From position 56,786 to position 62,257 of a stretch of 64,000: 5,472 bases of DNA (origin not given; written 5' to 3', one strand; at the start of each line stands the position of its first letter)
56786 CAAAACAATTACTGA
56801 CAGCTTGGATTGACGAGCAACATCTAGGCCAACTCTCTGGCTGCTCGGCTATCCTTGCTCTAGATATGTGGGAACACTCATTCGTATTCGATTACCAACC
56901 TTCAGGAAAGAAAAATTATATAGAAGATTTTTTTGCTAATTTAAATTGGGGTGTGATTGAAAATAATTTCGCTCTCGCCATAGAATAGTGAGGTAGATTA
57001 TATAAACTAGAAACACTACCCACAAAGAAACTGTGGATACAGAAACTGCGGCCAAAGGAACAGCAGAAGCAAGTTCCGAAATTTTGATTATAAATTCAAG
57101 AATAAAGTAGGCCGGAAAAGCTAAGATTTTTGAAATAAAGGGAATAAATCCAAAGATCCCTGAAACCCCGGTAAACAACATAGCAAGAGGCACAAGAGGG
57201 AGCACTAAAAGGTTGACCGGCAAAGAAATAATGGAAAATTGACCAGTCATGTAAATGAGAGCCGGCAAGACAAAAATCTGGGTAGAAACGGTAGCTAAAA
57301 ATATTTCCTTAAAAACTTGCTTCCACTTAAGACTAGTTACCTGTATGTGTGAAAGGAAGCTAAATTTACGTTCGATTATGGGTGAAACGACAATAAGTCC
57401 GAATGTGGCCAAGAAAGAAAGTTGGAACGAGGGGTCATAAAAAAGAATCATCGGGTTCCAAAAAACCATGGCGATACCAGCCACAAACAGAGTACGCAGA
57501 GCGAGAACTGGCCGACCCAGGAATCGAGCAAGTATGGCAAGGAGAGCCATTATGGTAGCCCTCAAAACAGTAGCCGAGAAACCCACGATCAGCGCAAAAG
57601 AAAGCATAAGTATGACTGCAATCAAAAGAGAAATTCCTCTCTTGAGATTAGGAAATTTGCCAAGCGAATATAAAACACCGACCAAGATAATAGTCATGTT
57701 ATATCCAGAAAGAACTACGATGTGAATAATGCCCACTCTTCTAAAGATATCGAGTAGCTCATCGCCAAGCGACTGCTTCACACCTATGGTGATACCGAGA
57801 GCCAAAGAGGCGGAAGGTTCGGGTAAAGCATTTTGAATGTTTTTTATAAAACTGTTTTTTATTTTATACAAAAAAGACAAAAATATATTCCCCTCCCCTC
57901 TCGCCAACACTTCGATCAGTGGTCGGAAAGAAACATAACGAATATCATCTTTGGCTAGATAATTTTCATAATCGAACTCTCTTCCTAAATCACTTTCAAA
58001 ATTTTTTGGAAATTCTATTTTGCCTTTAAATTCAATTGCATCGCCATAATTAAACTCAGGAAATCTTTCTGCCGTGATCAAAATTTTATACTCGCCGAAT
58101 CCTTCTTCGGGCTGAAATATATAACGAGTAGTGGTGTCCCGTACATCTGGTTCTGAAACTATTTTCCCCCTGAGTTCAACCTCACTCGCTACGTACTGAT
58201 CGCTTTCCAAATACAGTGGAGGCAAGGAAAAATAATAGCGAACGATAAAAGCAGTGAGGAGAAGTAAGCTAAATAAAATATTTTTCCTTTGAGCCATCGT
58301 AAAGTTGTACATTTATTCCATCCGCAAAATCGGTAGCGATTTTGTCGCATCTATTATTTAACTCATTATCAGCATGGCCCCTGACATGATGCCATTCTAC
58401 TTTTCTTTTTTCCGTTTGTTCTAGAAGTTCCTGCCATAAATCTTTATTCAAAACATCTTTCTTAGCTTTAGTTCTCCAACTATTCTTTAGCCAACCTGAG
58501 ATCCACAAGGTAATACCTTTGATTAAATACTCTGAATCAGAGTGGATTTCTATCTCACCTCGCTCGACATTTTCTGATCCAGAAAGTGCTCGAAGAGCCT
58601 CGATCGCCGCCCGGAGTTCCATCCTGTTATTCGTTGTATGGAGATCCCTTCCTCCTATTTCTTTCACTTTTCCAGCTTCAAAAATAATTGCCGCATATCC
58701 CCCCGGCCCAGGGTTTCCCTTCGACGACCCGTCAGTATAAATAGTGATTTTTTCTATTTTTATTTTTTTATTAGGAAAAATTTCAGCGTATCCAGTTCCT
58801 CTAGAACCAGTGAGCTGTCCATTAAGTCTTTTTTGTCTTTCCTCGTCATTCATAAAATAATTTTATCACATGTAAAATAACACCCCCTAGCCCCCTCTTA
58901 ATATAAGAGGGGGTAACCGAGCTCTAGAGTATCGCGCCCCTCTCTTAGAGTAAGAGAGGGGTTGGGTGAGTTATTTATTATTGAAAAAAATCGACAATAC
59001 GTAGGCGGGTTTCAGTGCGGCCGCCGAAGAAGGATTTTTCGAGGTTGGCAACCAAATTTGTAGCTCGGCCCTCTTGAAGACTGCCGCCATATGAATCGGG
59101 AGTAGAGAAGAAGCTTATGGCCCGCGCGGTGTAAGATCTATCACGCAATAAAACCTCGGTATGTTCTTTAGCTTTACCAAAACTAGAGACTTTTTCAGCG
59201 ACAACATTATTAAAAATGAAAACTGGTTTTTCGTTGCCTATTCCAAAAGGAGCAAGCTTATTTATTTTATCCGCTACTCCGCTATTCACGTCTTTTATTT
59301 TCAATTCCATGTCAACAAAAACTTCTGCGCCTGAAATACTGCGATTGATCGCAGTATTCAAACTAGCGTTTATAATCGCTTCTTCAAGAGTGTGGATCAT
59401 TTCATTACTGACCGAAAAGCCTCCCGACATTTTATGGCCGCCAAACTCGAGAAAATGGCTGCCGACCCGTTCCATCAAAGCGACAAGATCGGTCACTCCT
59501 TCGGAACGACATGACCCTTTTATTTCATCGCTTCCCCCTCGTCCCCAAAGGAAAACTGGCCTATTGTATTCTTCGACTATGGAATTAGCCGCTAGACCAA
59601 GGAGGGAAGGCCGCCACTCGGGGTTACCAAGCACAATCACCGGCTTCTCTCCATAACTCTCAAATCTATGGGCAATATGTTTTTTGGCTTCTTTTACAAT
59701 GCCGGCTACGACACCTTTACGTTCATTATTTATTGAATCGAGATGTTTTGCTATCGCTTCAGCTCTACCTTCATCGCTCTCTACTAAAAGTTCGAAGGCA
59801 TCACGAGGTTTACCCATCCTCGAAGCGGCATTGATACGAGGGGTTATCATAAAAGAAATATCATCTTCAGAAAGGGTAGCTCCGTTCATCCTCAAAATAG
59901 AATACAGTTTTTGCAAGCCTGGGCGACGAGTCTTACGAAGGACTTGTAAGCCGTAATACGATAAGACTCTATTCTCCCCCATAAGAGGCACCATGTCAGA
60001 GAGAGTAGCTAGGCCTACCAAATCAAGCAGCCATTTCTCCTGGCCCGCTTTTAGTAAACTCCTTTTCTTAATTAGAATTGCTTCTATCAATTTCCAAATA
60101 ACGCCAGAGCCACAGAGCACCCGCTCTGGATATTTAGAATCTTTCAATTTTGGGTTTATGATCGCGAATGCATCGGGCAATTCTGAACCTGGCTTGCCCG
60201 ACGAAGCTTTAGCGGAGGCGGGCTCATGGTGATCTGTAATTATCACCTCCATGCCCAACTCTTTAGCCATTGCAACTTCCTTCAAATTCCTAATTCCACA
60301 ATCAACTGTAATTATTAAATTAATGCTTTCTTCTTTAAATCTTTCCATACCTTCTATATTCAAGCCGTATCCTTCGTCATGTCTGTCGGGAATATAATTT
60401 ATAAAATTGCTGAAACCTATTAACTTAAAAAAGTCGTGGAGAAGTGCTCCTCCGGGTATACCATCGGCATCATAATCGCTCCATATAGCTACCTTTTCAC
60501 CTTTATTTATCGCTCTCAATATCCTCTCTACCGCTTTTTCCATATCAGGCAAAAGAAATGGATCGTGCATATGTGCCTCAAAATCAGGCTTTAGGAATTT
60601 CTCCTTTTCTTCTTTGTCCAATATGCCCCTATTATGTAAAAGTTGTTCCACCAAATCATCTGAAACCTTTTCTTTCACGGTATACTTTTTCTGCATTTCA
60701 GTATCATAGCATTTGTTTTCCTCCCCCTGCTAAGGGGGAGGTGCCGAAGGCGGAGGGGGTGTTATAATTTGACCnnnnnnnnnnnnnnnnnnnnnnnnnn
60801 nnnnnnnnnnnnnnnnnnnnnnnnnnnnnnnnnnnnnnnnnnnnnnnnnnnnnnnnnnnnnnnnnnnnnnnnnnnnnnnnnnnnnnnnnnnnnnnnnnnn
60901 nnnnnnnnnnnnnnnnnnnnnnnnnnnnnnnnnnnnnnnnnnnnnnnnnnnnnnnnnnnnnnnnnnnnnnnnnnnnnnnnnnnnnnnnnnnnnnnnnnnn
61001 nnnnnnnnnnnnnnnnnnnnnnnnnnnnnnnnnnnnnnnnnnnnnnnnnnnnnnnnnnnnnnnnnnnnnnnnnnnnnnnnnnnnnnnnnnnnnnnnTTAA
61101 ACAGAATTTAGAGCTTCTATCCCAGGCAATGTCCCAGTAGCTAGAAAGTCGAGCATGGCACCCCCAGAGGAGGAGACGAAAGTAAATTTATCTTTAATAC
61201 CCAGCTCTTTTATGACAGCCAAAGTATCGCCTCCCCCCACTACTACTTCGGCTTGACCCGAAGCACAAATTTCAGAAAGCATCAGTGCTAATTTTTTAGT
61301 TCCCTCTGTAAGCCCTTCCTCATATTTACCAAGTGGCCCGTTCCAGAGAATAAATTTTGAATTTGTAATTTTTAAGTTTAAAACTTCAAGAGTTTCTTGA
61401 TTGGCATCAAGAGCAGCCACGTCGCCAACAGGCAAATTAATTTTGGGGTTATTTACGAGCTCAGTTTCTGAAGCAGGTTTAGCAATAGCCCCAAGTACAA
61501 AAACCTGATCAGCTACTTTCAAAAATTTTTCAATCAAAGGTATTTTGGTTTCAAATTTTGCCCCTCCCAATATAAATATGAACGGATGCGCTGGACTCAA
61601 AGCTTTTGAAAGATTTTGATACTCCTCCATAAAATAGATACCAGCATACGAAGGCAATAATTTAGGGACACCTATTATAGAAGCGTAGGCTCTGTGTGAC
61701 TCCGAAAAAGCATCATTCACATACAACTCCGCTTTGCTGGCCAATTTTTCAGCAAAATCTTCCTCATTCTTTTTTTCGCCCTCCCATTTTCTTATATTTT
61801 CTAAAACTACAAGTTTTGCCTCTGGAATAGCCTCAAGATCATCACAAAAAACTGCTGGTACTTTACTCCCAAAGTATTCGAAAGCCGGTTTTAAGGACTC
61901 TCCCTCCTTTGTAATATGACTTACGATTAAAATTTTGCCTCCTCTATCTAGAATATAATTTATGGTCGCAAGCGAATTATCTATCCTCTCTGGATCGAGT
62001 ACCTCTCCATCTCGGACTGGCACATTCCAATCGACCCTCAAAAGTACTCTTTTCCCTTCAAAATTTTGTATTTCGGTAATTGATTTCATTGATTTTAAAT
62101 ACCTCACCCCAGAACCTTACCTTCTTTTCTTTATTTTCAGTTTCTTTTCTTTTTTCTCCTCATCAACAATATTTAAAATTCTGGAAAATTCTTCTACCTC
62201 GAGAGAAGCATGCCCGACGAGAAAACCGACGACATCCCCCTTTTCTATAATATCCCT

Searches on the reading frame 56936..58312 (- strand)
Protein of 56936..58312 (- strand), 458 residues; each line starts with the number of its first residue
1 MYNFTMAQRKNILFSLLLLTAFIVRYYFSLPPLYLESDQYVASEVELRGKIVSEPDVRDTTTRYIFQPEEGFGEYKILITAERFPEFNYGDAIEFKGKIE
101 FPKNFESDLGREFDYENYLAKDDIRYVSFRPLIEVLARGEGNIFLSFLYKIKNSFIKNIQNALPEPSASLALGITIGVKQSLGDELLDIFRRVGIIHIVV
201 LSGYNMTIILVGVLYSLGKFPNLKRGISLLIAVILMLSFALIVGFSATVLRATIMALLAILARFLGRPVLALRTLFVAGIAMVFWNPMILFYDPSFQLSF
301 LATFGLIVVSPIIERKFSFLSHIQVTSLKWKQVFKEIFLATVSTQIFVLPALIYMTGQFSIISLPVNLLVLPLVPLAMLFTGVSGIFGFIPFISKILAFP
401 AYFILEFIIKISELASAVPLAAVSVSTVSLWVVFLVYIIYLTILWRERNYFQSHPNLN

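Call 81: search_protein_families(library=pfam, proteins=[window:56936-58312:-], max_evalue=0.00001)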
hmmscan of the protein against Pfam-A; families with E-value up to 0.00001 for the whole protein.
window:56936-58312:- (458 aa): 2 families
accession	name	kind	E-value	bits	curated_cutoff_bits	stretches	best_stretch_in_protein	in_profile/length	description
PF03772.21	Competence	-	1.6e-46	159.3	23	1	175-446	2-266/270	Competence protein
PF13567.11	DUF4131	-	9.3e-13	48.6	31.6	1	11-127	30-156/165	Domain of unknown function (DUF4131)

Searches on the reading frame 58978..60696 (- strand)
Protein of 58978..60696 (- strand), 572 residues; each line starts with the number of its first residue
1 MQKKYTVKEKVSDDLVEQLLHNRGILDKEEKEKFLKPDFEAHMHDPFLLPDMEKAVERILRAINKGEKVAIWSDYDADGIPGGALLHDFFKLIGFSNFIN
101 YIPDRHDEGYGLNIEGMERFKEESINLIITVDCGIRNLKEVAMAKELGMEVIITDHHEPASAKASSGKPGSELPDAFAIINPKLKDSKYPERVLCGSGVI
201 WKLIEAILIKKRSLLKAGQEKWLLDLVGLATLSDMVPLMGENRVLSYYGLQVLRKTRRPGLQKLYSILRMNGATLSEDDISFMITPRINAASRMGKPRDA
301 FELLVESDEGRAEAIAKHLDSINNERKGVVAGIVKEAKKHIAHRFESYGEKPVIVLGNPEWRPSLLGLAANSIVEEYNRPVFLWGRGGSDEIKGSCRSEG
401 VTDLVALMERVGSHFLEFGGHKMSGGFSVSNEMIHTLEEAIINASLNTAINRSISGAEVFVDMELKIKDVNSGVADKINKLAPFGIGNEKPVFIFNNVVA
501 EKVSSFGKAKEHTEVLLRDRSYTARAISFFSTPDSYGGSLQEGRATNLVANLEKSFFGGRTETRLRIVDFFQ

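Call 81: search_protein_families(library=pfam, proteins=[window:58978-60696:-], max_evalue=0.00001)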
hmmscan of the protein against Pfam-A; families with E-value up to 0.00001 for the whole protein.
window:58978-60696:- (572 aa): 3 families
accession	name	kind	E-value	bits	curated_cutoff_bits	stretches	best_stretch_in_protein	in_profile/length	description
PF17768.7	RecJ_OB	-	2.2e-19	69.9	27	1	461-569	1-107/107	RecJ OB domain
PF01368.27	DHH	-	2.5e-19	70.2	28.1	1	68-227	1-121/125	DHH family, N-terminal domain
PF02272.25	DHHA1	-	2e-08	35.1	25.9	1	352-438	3-93/102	DHHA1 domain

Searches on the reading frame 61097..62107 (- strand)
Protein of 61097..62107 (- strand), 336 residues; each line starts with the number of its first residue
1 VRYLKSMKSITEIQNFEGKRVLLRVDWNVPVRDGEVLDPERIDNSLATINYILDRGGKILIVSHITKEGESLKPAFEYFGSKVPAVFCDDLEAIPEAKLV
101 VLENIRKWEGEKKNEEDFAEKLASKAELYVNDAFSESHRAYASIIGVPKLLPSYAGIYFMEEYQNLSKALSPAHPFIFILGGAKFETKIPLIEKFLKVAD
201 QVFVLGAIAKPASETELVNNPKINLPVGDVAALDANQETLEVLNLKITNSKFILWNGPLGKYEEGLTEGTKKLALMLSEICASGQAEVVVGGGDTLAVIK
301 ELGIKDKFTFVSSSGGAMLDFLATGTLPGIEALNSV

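Call 81: search_protein_families(library=pfam, proteins=[window:61097-62107:-], max_evalue=0.00001)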
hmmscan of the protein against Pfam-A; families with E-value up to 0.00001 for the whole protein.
window:61097-62107:- (336 aa): 1 family
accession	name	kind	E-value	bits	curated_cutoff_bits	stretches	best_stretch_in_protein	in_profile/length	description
PF00162.24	PGK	-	5.5e-78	263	27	2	15-210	5-218/379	Phosphoglycerate kinase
